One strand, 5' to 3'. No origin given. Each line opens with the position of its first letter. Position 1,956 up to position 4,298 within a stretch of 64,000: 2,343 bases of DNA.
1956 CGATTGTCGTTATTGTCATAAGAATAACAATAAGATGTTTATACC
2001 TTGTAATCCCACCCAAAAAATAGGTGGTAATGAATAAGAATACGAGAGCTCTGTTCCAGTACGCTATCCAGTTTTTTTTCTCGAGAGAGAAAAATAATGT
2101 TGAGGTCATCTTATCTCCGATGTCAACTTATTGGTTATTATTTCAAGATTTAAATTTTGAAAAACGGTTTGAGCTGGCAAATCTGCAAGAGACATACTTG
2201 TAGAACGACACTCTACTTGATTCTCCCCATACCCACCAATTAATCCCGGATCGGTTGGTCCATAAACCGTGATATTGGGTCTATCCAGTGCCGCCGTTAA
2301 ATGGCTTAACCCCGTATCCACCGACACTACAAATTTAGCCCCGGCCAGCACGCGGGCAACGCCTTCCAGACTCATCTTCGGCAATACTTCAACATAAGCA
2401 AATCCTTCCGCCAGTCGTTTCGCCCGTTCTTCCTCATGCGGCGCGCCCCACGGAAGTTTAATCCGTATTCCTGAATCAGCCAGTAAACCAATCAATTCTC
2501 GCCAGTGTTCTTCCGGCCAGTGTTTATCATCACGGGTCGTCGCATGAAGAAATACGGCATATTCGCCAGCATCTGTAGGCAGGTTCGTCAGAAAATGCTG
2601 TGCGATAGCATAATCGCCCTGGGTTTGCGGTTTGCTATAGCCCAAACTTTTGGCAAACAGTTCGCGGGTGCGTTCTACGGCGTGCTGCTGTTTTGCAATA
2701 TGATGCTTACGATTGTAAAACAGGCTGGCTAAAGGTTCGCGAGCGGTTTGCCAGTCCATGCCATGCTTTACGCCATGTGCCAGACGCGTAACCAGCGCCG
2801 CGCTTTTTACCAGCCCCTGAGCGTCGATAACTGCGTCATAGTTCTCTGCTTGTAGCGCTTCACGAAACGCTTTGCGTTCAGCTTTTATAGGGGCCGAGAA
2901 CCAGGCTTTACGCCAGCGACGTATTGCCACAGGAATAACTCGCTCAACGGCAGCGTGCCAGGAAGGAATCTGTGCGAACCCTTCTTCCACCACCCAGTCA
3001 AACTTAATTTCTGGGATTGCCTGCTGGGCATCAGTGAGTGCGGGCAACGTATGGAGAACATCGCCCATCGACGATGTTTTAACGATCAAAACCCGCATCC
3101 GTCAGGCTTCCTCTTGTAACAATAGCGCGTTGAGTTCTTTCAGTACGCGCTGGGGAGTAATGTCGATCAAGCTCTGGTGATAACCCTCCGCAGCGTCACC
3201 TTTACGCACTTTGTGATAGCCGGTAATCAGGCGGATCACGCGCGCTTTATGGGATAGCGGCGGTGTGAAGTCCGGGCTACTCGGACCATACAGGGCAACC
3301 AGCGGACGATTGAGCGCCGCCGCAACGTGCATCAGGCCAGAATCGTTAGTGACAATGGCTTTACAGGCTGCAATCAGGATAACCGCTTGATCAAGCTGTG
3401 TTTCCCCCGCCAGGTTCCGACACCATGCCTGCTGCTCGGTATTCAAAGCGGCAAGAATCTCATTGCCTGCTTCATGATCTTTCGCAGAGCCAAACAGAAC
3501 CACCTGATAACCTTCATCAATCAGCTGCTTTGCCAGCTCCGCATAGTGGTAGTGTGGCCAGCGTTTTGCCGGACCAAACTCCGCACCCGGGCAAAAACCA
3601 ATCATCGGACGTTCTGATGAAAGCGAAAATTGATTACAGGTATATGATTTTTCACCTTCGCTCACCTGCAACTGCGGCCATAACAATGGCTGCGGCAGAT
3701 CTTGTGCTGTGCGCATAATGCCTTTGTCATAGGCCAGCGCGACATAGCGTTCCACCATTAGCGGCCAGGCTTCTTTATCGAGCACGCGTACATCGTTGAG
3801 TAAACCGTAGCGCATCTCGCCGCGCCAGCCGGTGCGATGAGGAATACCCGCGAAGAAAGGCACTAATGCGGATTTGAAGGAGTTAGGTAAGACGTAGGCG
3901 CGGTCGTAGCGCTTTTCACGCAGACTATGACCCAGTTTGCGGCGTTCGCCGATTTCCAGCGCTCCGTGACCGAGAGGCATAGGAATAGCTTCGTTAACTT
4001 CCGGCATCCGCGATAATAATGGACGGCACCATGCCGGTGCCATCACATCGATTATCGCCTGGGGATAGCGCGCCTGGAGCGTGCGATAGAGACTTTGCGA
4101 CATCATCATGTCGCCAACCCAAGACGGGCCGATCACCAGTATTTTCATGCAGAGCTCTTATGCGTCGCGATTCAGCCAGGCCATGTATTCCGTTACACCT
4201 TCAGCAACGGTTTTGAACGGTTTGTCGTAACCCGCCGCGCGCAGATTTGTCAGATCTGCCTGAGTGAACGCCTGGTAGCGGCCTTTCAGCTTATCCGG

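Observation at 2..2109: Outer-core end of the waa locus: GT4 gene adjacent to waaL hints at a non-K-12 core type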

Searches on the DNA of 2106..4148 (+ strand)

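Call 19: search_dna_similar(query=window:2106-4148:+, collection=ecoli_genomes, mode=near, max_rows=60, rows=spread)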
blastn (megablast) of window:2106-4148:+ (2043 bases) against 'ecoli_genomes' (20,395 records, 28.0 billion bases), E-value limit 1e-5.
Records with a match: 5424; places in all: 5424; records where one place covers at least 80% of the query: 5423.
Genomes with a match: 5423 of 5426; with a place that covers at least 80% of the query: 5423. Places per genome that has any: lowest 1, median 1, highest 2. On chromosomes: 5423 places; on plasmids: 1.
Best place of each record, by identity: >=99% 1328; 95-99% 4095; 90-95% 1.
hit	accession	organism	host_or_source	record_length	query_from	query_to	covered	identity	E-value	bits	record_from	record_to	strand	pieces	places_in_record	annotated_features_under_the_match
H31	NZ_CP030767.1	Escherichia coli strain 2017C-4109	missing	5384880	1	2043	100%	100.0%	0e+0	3773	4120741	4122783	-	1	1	rfaF: ADP-heptose--LPS heptosyltransferase RfaF | rfaC: lipopolysaccharide heptosyltransferase RfaC | rfaL: O-antigen ligase RfaL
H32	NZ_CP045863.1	Escherichia coli O157:H7 strain ATCC 43890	Homo sapiens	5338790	1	2043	100%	100.0%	0e+0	3773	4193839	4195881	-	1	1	rfaF: ADP-heptose--LPS heptosyltransferase RfaF | rfaC: lipopolysaccharide heptosyltransferase RfaC | rfaL: O-antigen ligase RfaL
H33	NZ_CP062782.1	Escherichia coli O157:H7 strain Z869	Bovine Faeces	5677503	1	2043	100%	100.0%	0e+0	3773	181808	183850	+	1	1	rfaF: ADP-heptose--LPS heptosyltransferase RfaF | rfaC: lipopolysaccharide heptosyltransferase RfaC | rfaL: O-antigen ligase RfaL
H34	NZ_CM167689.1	Escherichia coli strain NCCP 13906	Homo sapiens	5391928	1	2043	100%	100.0%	0e+0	3773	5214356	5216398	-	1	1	rfaF: ADP-heptose--LPS heptosyltransferase RfaF | rfaC: lipopolysaccharide heptosyltransferase RfaC | rfaL: O-antigen ligase RfaL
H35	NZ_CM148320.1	Escherichia coli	Homo sapiens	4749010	1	2043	100%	99.1%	0e+0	3668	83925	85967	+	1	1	rfaF: ADP-heptose--LPS heptosyltransferase RfaF | rfaC: lipopolysaccharide heptosyltransferase RfaC | rfaL: O-antigen ligase RfaL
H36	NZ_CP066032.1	Escherichia coli strain FDAARGOS_1059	missing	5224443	1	2043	100%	99.0%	0e+0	3663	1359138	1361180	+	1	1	rfaF: ADP-heptose--LPS heptosyltransferase RfaF | rfaC: lipopolysaccharide heptosyltransferase RfaC | rfaL: O-antigen ligase RfaL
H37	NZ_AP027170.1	Escherichia coli strain 20.1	Bos taurus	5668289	1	2043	100%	99.0%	0e+0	3663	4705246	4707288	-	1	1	rfaF: ADP-heptose--LPS heptosyltransferase RfaF | rfaC: lipopolysaccharide heptosyltransferase RfaC | rfaL: O-antigen ligase RfaL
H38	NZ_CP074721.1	Escherichia coli strain TW08637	Homo sapiens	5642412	1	2043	100%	99.0%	0e+0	3663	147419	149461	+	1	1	rfaF: ADP-heptose--LPS heptosyltransferase RfaF | rfaC: lipopolysaccharide heptosyltransferase RfaC | rfaL: O-antigen ligase RfaL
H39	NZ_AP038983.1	Escherichia coli O103:H2 strain CEC12044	Homo sapiens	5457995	1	2043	100%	99.0%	0e+0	3663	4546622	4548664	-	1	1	rfaF: ADP-heptose--LPS heptosyltransferase RfaF | rfaC: lipopolysaccharide heptosyltransferase RfaC | rfaL: O-antigen ligase RfaL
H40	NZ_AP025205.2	Escherichia coli strain 2017.04.03CC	Homo sapiens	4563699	1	2043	100%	99.0%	0e+0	3657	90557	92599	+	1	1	rfaF: ADP-heptose--LPS heptosyltransferase RfaF | rfaC: lipopolysaccharide heptosyltransferase RfaC | rfaL: O-antigen ligase RfaL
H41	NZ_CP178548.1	Escherichia coli strain WWCOL-256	wastewater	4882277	1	2043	100%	99.0%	0e+0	3657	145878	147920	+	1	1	rfaF: ADP-heptose--LPS heptosyltransferase RfaF | rfaC: lipopolysaccharide heptosyltransferase RfaC | rfaL: O-antigen ligase RfaL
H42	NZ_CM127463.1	Escherichia coli strain ANT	seawater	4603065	1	2043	100%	98.9%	0e+0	3651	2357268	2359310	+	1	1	rfaF: ADP-heptose--LPS heptosyltransferase RfaF | rfaC: lipopolysaccharide heptosyltransferase RfaC | rfaL: O-antigen ligase RfaL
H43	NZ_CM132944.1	Escherichia coli strain 205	Homo sapiens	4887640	1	2043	100%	98.8%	0e+0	3635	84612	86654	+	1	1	rfaF: ADP-heptose--LPS heptosyltransferase RfaF | rfaC: lipopolysaccharide heptosyltransferase RfaC | rfaL: O-antigen ligase RfaL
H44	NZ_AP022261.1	Escherichia coli strain WP8-S18-ESBL-07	-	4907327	1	2043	100%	98.1%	0e+0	3563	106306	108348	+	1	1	rfaF: ADP-heptose--LPS heptosyltransferase RfaF | rfaC: lipopolysaccharide heptosyltransferase RfaC | rfaL: O-antigen ligase RfaL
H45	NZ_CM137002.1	Escherichia coli strain LSC52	Homo sapiens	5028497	1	2043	100%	98.1%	0e+0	3563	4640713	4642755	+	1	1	rfaF: ADP-heptose--LPS heptosyltransferase RfaF | rfaC: lipopolysaccharide heptosyltransferase RfaC | rfaL: O-antigen ligase RfaL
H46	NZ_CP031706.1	Escherichia coli strain R1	cattle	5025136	113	2043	95%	99.6%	0e+0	3522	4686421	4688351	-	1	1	rfaF: ADP-heptose--LPS heptosyltransferase RfaF | rfaC: lipopolysaccharide heptosyltransferase RfaC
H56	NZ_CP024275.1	Escherichia coli O6:H16 strain M9682-C1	missing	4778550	113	2043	95%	98.5%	0e+0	3411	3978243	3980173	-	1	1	rfaF: ADP-heptose--LPS heptosyltransferase RfaF | rfaC: lipopolysaccharide heptosyltransferase RfaC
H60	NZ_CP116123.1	Escherichia coli strain DETEC-P666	ICU patient oral swab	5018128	110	2043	95%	98.3%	0e+0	3395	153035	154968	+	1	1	rfaF: ADP-heptose--LPS heptosyltransferase RfaF | rfaC: lipopolysaccharide heptosyltransferase RfaC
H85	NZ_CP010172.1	Escherichia coli strain H8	not applicable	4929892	110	2043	95%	95.9%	0e+0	3134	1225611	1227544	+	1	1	rfaF: ADP-heptose--LPS heptosyltransferase RfaF | rfaC: lipopolysaccharide heptosyltransferase RfaC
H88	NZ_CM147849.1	Escherichia coli strain 33F4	Calf of Bos taurus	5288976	113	2043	95%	96.0%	0e+0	3140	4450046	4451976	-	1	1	rfaF: ADP-heptose--LPS heptosyltransferase RfaF | rfaC: lipopolysaccharide heptosyltransferase RfaC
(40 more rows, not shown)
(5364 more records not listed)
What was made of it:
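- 2106..2218 (-): Type-specific 3' tail of waaC, which is the right-hand edge of the variable, low-GC part of the waa locus. The waaC stop codon overlaps the waaL start codon (ATGA at 2106..2109). Megablast homology to non-R3 genomes stops at query position 110-113, about window 2218 (call 19).
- Megablast homology to non-R3 genomes stops at about window 2218 (call 19).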

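Call 22: get_annotated_region(hit=H46, flank=4500)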
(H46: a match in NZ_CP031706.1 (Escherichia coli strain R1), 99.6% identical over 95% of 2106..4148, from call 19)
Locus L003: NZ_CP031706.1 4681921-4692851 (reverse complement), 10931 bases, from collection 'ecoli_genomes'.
description: Escherichia coli strain R1 chromosome, complete genome
organism: Escherichia coli strain R1 (NCBI taxid 562)
replicon: chromosome; assembly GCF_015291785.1
host: cattle; source: missing; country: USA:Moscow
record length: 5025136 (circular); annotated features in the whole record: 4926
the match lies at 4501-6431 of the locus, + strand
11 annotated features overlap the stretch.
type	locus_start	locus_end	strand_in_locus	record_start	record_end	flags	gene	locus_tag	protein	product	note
CDS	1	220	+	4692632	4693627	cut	-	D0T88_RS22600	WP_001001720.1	glycosyltransferase family 8 protein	-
CDS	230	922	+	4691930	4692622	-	rfaY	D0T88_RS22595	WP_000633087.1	lipopolysaccharide core heptose(II) kinase RfaY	-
CDS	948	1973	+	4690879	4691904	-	-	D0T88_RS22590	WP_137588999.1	glycosyltransferase family 8 protein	-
CDS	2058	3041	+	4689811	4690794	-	-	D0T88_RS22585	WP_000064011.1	glycosyltransferase family 2 protein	-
CDS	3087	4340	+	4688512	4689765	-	-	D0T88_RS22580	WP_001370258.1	O-antigen ligase family protein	-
CDS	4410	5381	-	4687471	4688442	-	rfaC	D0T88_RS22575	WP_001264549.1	lipopolysaccharide heptosyltransferase RfaC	-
CDS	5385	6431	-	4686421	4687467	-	rfaF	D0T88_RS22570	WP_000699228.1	ADP-heptose--LPS heptosyltransferase RfaF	-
CDS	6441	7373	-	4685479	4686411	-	rfaD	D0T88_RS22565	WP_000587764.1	ADP-glyceromanno-heptose 6-epimerase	-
CDS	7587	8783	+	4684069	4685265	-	kbl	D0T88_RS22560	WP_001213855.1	glycine C-acetyltransferase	-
CDS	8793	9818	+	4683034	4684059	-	tdh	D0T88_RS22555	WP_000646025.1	L-threonine 3-dehydrogenase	-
CDS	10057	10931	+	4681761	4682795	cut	waaH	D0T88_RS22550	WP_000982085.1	UDP-glucuronate:LPS(HepIII) glycosyltransferase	-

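Call 23: get_annotated_region(hit=H56, flank=4500)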
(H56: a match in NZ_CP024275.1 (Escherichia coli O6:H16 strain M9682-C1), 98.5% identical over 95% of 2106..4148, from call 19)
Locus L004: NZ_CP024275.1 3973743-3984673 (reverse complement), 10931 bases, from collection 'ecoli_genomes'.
description: Escherichia coli O6:H16 strain M9682-C1 chromosome, complete genome
organism: Escherichia coli O6:H16 strain M9682-C1 (NCBI taxid 1446746)
replicon: chromosome; assembly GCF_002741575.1
host: missing; source: missing; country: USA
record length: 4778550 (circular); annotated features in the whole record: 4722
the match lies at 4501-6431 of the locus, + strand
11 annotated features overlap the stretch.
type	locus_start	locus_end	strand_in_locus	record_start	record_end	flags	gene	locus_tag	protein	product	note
CDS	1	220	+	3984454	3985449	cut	-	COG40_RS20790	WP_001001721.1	glycosyltransferase family 8 protein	-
CDS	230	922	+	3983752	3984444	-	rfaY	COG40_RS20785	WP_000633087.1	lipopolysaccharide core heptose(II) kinase RfaY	-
CDS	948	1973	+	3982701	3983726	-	-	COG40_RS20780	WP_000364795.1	UDP-galactose--(galactosyl) LPS alpha1,2-galactosyltransferase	-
CDS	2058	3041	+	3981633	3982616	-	-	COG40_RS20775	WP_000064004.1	glycosyltransferase family 2 protein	-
CDS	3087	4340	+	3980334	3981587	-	-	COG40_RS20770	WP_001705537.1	O-antigen ligase family protein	-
CDS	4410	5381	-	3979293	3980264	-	rfaC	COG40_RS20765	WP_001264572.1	lipopolysaccharide heptosyltransferase RfaC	-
CDS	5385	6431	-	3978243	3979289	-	rfaF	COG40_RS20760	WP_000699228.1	ADP-heptose--LPS heptosyltransferase RfaF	-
CDS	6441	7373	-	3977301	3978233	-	rfaD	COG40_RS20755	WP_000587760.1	ADP-glyceromanno-heptose 6-epimerase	-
CDS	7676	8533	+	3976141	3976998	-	yibB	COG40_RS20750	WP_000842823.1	protein YibB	-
CDS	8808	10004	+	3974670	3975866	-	kbl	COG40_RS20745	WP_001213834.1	glycine C-acetyltransferase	-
CDS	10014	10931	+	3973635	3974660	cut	tdh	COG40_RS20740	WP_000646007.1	L-threonine 3-dehydrogenase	-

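Call 24: get_annotated_region(hit=H60, flank=4500)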
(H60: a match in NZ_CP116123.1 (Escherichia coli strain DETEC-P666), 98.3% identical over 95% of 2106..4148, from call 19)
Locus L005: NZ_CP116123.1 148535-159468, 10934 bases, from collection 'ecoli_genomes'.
description: Escherichia coli strain DETEC-P666 chromosome, complete genome
organism: Escherichia coli strain DETEC-P666 (NCBI taxid 562)
replicon: chromosome; assembly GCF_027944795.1
host: -; source: ICU patient oral swab; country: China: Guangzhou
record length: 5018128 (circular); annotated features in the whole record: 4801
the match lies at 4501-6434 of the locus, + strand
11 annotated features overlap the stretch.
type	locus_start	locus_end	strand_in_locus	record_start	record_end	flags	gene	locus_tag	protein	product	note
CDS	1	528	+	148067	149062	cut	-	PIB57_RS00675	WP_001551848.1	glycosyltransferase family 8 protein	-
CDS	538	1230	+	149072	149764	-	rfaY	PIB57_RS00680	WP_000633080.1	lipopolysaccharide core heptose(II) kinase RfaY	-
CDS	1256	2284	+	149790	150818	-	-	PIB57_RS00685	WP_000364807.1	UDP-galactose--(galactosyl) LPS alpha1,2-galactosyltransferase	-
CDS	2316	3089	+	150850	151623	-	-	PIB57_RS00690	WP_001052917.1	glycosyltransferase family 25 protein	-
CDS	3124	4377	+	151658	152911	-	-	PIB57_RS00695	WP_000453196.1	O-antigen ligase family protein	-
CDS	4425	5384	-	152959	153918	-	rfaC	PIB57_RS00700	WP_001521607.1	lipopolysaccharide heptosyltransferase RfaC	-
CDS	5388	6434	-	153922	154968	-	rfaF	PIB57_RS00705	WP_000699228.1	ADP-heptose--LPS heptosyltransferase RfaF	-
CDS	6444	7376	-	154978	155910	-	rfaD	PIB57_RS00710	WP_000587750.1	ADP-glyceromanno-heptose 6-epimerase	-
CDS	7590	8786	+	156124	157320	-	kbl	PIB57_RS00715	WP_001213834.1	glycine C-acetyltransferase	-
CDS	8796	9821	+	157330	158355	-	tdh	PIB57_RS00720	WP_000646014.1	L-threonine 3-dehydrogenase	-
CDS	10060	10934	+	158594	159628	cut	waaH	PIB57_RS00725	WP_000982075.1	UDP-glucuronate:LPS(HepIII) glycosyltransferase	-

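Call 25: get_annotated_region(hit=H85, flank=4500)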
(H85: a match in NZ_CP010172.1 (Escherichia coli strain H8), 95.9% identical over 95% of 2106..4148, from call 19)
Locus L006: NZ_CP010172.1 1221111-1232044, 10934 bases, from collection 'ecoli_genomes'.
description: Escherichia coli strain H8 chromosome, complete genome
organism: Escherichia coli strain H8 (NCBI taxid 562)
replicon: chromosome; assembly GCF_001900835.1
host: not applicable; source: -; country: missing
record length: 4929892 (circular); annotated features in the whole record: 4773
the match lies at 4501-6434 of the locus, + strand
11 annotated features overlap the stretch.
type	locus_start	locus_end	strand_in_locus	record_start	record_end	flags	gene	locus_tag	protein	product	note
CDS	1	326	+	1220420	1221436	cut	rfaJ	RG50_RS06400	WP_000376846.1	lipopolysaccharide 1,2-glucosyltransferase RfaJ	-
CDS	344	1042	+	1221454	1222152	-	rfaY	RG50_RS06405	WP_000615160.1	lipopolysaccharide core heptose(II) kinase RfaY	-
CDS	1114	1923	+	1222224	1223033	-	waaZ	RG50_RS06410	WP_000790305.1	3-deoxy-D-manno-oct-2-ulosonate III transferase WaaZ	-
CDS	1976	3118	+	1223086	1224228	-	-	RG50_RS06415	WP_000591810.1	lipopolysaccharide N-acetylglucosaminyltransferase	-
CDS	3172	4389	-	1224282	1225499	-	rfaL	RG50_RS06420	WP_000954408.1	O-antigen ligase RfaL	-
CDS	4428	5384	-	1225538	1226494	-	rfaC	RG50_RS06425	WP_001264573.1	lipopolysaccharide heptosyltransferase RfaC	-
CDS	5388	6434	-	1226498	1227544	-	rfaF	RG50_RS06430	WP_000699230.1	ADP-heptose--LPS heptosyltransferase RfaF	-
CDS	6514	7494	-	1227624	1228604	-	rfaD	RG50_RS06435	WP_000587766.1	ADP-glyceromanno-heptose 6-epimerase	-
CDS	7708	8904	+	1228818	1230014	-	kbl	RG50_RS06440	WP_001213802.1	glycine C-acetyltransferase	-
CDS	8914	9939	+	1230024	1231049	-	tdh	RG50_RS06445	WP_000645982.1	L-threonine 3-dehydrogenase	-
CDS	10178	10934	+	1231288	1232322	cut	waaH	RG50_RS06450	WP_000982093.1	UDP-glucuronate:LPS(HepIII) glycosyltransferase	-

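Call 26: get_annotated_region(hit=H88, flank=4500)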
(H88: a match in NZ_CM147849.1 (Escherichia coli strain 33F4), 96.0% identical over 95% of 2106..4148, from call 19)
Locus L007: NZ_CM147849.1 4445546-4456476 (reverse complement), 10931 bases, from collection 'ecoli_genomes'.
description: Escherichia coli strain 33F4 chromosome, whole genome shotgun sequence
organism: Escherichia coli strain 33F4 (NCBI taxid 562)
replicon: chromosome; assembly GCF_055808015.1
host: -; source: Calf of Bos taurus; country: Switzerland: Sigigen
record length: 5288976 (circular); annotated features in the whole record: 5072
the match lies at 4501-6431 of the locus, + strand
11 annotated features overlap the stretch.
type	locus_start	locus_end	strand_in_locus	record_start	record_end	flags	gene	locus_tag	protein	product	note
CDS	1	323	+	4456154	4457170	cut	rfaJ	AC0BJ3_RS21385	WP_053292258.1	lipopolysaccharide 1,2-glucosyltransferase RfaJ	-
CDS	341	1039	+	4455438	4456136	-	rfaY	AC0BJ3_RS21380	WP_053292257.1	lipopolysaccharide core heptose(II) kinase RfaY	-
CDS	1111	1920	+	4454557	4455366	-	waaZ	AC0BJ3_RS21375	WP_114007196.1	3-deoxy-D-manno-oct-2-ulosonate III transferase WaaZ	-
CDS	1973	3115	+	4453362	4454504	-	-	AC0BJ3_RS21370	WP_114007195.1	lipopolysaccharide N-acetylglucosaminyltransferase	-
CDS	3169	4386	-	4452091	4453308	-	rfaL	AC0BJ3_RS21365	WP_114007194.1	O-antigen ligase RfaL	-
CDS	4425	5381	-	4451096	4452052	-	rfaC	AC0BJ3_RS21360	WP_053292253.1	lipopolysaccharide heptosyltransferase RfaC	-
CDS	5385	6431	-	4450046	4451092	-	rfaF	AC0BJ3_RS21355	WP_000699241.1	ADP-heptose--LPS heptosyltransferase RfaF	-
CDS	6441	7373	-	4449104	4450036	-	rfaD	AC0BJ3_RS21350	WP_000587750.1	ADP-glyceromanno-heptose 6-epimerase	-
CDS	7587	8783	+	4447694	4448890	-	kbl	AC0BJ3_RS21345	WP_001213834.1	glycine C-acetyltransferase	-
CDS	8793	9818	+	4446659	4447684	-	tdh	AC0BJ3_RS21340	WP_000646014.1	L-threonine 3-dehydrogenase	-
CDS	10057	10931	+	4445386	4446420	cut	waaH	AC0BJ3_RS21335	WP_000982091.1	UDP-glucuronate:LPS(HepIII) glycosyltransferase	-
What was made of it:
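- Same convergent waaK/waaD >< waaL layout (calls 25, 26).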

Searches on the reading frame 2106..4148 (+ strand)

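Call 43: search_protein_families(library=pfam, proteins=[L003:2058-3041:+, L005:2316-3089:+, L006:1976-3118:+])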
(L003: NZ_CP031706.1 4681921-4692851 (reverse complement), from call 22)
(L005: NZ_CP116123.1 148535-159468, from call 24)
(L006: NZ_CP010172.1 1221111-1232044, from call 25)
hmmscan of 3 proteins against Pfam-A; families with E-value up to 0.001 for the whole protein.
L003:2058-3041:+ (327 aa): 4 families
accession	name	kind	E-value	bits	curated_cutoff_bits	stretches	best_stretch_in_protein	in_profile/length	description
PF00535.33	Glycos_transf_2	-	8.5e-40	136.9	23.3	1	9-169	1-165/168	Glycosyl transferase family 2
PF13641.12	Glyco_tranf_2_3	-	4.6e-17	63.2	27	1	8-192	3-195/230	Glycosyltransferase like family 2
PF10111.15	Glyco_tranf_2_2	-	8.2e-13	48.9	27.3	1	9-248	1-256/276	Glycosyltransferase like family 2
PF13632.12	Glyco_trans_2_3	-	0.00017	21.9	27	1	89-194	2-109/198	Glycosyl transferase family group 2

L005:2316-3089:+ (257 aa): 1 family
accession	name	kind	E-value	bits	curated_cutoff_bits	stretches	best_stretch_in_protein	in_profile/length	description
PF01755.23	Glyco_transf_25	-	1.9e-51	175.2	24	1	4-186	3-195/199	Glycosyltransferase family 25 (LPS biosynthesis protein)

L006:1976-3118:+ (380 aa): 4 families
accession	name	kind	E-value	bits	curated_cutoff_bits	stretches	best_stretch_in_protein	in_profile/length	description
PF00534.26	Glycos_transf_1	-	1.2e-40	139.2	26.4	1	180-356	2-171/172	Glycosyl transferases group 1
PF13692.12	Glyco_trans_1_4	-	2.1e-26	93.3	27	1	194-344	2-142/142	Glycosyl transferases group 1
PF20706.3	GT4-conflict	-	6.5e-14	52.1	26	1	191-370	195-384/385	Family 4 Glycosyltransferase in conflict systems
PF13524.12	Glyco_trans_1_2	-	6.4e-08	33.1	25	1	226-372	16-143/144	Glycosyl transferase-like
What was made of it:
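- The transferase next to waaL has a different Pfam family in other types: Glyco_transf_9 in K-12, Glycos_transf_2 in R1, Glyco_transf_25 in R4, and Glycos_transf_1 in R2 and R3 (call 43).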
